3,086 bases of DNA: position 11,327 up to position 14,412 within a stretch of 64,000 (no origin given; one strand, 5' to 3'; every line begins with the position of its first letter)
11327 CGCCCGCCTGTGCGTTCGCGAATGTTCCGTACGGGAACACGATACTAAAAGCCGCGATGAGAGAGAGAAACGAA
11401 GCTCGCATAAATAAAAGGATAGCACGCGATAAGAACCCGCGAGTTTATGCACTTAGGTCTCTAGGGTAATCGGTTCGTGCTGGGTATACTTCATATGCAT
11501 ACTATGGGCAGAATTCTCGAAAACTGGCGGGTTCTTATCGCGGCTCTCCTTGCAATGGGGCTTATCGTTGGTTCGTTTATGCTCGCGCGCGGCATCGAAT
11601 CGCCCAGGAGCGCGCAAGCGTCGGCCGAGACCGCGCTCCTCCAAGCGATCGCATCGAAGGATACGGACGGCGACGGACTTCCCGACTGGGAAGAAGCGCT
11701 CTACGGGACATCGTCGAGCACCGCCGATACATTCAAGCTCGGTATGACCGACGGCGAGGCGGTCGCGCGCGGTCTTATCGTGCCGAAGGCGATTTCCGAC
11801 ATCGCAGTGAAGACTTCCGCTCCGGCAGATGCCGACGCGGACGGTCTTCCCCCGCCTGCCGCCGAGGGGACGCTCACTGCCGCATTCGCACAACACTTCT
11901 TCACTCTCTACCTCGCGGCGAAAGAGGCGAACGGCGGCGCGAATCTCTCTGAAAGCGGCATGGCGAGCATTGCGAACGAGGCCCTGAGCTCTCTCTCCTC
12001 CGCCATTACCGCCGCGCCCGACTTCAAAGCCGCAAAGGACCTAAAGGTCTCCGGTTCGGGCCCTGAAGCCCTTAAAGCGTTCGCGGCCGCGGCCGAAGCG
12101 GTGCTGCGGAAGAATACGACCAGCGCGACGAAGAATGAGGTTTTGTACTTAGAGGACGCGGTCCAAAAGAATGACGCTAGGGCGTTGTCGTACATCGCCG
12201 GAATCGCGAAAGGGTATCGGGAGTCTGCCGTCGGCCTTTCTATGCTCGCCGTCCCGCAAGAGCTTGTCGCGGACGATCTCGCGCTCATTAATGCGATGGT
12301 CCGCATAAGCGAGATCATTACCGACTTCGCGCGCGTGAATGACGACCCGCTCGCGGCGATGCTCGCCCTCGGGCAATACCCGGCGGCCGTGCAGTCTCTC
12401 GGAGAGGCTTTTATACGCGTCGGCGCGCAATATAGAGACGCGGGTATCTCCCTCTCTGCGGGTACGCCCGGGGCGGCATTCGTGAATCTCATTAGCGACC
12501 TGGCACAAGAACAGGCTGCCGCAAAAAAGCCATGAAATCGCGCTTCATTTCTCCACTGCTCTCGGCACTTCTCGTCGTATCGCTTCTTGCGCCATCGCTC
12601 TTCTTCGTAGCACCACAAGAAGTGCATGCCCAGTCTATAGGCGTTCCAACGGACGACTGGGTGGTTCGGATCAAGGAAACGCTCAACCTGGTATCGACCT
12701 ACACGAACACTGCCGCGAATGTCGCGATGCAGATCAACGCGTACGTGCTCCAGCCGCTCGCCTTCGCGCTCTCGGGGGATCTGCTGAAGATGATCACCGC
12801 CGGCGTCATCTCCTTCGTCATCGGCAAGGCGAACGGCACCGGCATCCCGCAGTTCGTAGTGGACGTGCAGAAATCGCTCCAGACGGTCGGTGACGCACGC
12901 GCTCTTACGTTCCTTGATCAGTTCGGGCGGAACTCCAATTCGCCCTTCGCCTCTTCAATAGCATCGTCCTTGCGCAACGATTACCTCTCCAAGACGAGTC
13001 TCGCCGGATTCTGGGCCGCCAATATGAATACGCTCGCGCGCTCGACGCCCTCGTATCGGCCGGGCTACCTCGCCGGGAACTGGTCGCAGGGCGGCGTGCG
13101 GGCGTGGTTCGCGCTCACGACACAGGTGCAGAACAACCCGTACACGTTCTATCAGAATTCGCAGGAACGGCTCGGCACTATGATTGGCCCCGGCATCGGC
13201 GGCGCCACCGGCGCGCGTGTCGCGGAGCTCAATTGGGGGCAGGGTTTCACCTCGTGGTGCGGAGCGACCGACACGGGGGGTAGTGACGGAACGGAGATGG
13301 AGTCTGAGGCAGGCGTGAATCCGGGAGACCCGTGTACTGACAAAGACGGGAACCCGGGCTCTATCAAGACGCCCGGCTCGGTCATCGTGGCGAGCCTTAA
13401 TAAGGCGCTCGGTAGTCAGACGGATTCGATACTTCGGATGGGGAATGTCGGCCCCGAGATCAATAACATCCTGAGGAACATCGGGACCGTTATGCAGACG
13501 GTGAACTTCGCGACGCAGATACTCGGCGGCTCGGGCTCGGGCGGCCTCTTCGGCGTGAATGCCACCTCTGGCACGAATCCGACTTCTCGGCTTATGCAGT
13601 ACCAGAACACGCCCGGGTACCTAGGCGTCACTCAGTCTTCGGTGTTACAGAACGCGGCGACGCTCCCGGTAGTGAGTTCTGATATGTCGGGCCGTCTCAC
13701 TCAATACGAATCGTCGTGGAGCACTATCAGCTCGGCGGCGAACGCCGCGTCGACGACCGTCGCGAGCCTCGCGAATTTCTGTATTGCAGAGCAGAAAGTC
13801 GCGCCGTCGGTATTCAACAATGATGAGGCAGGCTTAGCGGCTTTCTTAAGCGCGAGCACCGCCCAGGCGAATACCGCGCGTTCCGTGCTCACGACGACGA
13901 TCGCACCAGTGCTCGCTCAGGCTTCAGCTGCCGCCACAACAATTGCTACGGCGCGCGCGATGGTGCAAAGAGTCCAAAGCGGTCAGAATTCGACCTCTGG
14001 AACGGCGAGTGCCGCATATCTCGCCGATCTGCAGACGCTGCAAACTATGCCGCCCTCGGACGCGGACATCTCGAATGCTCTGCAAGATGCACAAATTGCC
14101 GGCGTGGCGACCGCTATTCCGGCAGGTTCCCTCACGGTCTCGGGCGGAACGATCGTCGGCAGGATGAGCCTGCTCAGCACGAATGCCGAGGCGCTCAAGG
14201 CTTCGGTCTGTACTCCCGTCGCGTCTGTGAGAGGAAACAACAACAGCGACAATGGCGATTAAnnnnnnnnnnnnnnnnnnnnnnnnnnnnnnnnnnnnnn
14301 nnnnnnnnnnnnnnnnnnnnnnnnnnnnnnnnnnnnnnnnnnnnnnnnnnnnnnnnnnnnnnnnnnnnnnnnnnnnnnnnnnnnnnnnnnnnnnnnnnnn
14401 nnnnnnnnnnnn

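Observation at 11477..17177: Tightly coupled four-gene envelope operon: membrane-anchored protein, secreted protein, VirB6/TrbL-like polytopic protein with coiled-coil tail, proline-rich protein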

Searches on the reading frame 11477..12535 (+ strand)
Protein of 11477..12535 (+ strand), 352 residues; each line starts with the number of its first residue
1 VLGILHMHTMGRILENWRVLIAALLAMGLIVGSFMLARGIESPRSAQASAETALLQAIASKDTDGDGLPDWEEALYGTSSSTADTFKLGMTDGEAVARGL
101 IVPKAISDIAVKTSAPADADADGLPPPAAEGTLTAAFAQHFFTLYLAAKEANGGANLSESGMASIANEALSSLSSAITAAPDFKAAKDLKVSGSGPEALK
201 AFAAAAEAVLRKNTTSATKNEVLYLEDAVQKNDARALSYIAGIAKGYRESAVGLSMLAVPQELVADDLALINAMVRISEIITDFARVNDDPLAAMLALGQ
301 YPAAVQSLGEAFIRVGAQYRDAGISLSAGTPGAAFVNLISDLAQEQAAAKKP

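Call 3: search_protein_families(library=pfam, proteins=[window:11477-12535:+], max_evalue=1)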
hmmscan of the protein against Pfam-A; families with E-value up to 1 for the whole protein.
window:11477-12535:+ (352 aa): 1 family
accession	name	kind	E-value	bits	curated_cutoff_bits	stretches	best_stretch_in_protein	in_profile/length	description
PF18884.5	TSP3_bac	-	0.00046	20.4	25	1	62-78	1-17/22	Bacterial TSP3 repeat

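Call 4: search_protein_families(library=ncbifam, proteins=[window:11477-12535:+], max_evalue=1)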
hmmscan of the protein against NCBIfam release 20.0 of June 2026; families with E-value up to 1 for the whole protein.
window:11477-12535:+ (352 aa): 2 families
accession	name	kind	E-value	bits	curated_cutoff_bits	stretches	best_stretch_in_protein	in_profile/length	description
NF047639.1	throspo3_MtsD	equivalog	0.16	10.1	800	1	50-125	448-516/651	cell-cell cohesion protein MtsD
NF033765.2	gliding_CglD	equivalog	0.3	8.8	400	1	61-125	206-273/1124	adventurous gliding motility lipoprotein CglD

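Call 35: search_protein_families(library=pfam, alignment_id=A3, max_evalue=0.01)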
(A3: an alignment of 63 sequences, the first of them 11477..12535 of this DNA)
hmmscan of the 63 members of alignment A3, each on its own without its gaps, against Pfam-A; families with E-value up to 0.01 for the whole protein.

A. member 1, window:11477-12535:+ (352 aa): 1 family
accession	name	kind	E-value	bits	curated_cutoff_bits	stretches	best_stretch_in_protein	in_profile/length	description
PF18884.5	TSP3_bac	-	0.00046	20.4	25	1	62-78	1-17/22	Bacterial TSP3 repeat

B. families by the number of members that match (of 63 scanned): 3 families
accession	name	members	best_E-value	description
PF18884.5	TSP3_bac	40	1.1e-07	Bacterial TSP3 repeat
PF05559.16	DUF763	1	0.0068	Protein of unknown function (DUF763)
PF06875.16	PRF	1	0.0069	Plethodontid receptivity factor PRF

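Call 101: search_solved_structures(query=A3, max_evalue=1)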
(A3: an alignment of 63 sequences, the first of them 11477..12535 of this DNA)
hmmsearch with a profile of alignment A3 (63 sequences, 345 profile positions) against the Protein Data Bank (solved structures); distinct sequences matched with E-value up to 1: 0.

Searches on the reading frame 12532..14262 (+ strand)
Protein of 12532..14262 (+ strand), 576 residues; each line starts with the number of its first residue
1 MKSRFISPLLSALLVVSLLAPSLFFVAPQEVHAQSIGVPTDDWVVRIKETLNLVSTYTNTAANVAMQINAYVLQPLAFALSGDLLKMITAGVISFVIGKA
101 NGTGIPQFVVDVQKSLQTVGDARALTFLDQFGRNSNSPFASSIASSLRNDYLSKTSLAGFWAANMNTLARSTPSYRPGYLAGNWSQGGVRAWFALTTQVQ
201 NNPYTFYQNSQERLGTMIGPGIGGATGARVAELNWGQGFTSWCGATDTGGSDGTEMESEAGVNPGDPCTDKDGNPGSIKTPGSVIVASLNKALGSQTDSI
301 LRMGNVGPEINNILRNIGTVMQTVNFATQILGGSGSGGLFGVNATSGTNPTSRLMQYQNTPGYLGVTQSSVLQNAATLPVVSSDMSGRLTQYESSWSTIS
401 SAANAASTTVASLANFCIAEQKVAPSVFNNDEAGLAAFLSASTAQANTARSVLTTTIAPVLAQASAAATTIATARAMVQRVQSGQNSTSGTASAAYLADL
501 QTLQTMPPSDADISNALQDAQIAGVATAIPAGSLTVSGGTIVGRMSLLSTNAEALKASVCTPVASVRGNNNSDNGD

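Call 3: search_protein_families(library=pfam, proteins=[window:12532-14262:+], max_evalue=1)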
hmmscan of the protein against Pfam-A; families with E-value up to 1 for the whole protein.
window:12532-14262:+ (576 aa): 0 families

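Call 4: search_protein_families(library=ncbifam, proteins=[window:12532-14262:+], max_evalue=1)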
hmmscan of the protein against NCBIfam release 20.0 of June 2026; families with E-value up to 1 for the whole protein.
window:12532-14262:+ (576 aa): 0 families

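Call 25: find_homologous_proteins(query=window:12532-14262:+)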
Query window:12532-14262:+ (576 aa): 392 proteins with E <= 0.001 among 8000 candidates; the best 120 are listed.
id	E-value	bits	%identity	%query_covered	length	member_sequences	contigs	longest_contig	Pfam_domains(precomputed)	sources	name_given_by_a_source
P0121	0.0e+0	1230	100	100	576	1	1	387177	-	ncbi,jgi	ncbi:MAG: hypothetical protein WC814_00315 [Candidatus Paceibacterota bacterium]|jgi:hypothetical pr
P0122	1.2e-271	920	75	99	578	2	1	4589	-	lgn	-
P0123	3.1e-245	833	70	98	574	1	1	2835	-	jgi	jgi:hypothetical protein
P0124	1.1e-237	808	68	99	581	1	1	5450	-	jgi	jgi:hypothetical protein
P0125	1.1e-229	782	68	96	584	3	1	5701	-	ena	-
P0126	3.0e-225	767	65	98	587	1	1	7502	-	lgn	-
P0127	2.3e-220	751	65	98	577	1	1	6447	-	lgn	-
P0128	3.5e-215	734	64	99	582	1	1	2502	-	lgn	-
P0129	6.8e-215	733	63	98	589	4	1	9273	-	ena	-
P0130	2.1e-211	721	63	98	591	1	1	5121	-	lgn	-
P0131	7.8e-211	720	61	99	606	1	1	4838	-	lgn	-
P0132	2.8e-210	718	62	100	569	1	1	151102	-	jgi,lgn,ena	-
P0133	1.2e-209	716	59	98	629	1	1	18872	-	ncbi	-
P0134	8.6e-208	709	61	98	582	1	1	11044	-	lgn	-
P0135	5.8e-202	690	60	98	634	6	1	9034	-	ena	-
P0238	2.1e-156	540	48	98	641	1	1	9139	PF13605.12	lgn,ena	-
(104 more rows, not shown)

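Call 56: predict_structure(alignment_id=A2)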
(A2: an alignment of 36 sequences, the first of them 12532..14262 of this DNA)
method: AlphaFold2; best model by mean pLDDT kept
length: 576 residues; sequences in the alignment: 36
mean_pLDDT: 60.2   pTM: 0.42
mean pLDDT of the five models: 60.2, 56.1, 54.8, 53.7, 51.5
residues with pLDDT >= 90: 110; 70-90: 66; 50-70: 149; < 50: 251
segments of 3 or more residues with pLDDT < 50: 1-4, 26-39, 90-116, 119-121, 135-137, 154-161, 167-198, 200-266, 288-364
pLDDT, mean of each block of 10 residues (from residue 1): 52 70 49 41 55 55 54 53 50 43 41 47 55 50 55 47 48 40 41 47 42 43 45 38 41 34 46 53 48 41 40 36 39 39 38 45 49 54 76 94 97 97 92 94 97 97 94 88 70 69 82 86 81 92 95 95 74 56
secondary structure, 60 per line:
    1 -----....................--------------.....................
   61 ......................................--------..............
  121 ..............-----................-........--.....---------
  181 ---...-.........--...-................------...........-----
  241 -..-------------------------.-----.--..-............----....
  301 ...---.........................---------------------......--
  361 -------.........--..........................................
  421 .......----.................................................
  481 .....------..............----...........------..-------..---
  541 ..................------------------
elements in order: H6-25 H40-98 H107-134 H140-155 H157-164 H167-171 H188-196 H203-218 H225-235 H281-292 H297-303 H307-331 H353-358 H368-376 H379-427 H432-485 H492-505 H510-520 H541-558

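Call 85: search_protein_families(library=pfam, alignment_id=A2, max_evalue=0.1)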
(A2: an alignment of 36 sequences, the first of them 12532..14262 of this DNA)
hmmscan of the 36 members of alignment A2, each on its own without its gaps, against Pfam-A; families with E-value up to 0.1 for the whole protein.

A. member 1, window:12532-14262:+ (576 aa): 0 families

B. families by the number of members that match (of 36 scanned): 10 families
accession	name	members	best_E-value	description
PF13605.11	DUF4141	1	5.2e-07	Domain of unknown function (DUF4141)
PF08165.16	FerA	1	0.018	FerA (NUC095) domain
PF16129.10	DUF4841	1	0.02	Domain of unknown function (DUF4841)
PF08654.15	DASH_Dad2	1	0.022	DASH complex subunit Dad2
PF01044.25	Vinculin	1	0.024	Vinculin family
PF05055.17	DUF677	1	0.038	Protein of unknown function (DUF677)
PF16712.10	SCAB_CC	1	0.046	Coiled-coil regions of plant-specific actin-binding protein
PF08824.15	Serine_rich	1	0.083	Serine rich protein interaction domain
PF07336.16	ABATE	1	0.087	Putative stress-induced transcription regulator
PF13836.11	DUF4195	1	0.09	Domain of unknown function (DUF4195)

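Call 86: search_protein_families(library=pfam, proteins=[P0238], max_evalue=0.1)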
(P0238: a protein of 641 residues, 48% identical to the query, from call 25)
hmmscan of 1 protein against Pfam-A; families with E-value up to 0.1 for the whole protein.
P0238 (641 aa): 1 family
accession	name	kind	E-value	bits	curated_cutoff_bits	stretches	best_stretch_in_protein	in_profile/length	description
PF13605.11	DUF4141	-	5.2e-07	29.4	30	1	18-66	3-51/53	Domain of unknown function (DUF4141)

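Call 95: search_protein_families(library=pfam, alignment_id=A5, max_evalue=0.1)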
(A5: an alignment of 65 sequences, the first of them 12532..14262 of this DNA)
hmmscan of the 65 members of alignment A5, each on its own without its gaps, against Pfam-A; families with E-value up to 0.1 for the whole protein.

A. member 1, window:12532-14262:+ (576 aa): 0 families

B. families by the number of members that match (of 65 scanned): 17 families
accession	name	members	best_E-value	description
PF13605.11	DUF4141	2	0.00076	Domain of unknown function (DUF4141)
PF08824.15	Serine_rich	2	0.008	Serine rich protein interaction domain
PF08625.16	Utp13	2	0.01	Utp13 specific WD40 associated domain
PF04450.18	BSP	1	0.006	Peptidase of plants and bacteria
PF16763.10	Spidroin_N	1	0.0062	Major ampullate spidroin 1, spider silk protein 1, N-term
PF16129.10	DUF4841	1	0.02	Domain of unknown function (DUF4841)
PF12662.13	cEGF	1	0.021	Complement Clr-like EGF-like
PF20405.4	DUF6695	1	0.029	DUF6695 C-terminal domain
PF01683.23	EB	1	0.033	EB module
PF20744.3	gp37_trimer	1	0.034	Tail fibre protein gp37 trimerization region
PF09543.15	DUF2379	1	0.043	Protein of unknown function (DUF2379)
PF11679.13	DUF3275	1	0.045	Protein of unknown function (DUF3275)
PF08654.15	DASH_Dad2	1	0.053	DASH complex subunit Dad2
PF01601.21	CoV_S2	1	0.059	Coronavirus spike glycoprotein S2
PF09753.14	Use1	1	0.078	Membrane fusion protein Use1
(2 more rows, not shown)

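Call 102: search_solved_structures(query=A5, max_evalue=1)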
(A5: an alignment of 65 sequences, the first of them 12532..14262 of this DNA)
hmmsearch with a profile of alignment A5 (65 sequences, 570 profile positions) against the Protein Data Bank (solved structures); distinct sequences matched with E-value up to 1: 3.
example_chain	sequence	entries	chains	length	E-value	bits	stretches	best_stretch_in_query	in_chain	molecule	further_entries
2xzr_A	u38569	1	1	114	0.59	11.8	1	308-391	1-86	IMMUNOGLOBULIN-BINDING PROTEIN EIBD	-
9y6s_7C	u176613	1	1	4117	0.69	11.6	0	375-484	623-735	Dynein heavy chain, putative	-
6h3c_A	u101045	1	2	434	0.75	11.5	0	438-506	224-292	BRISC complex subunit Abraxas 2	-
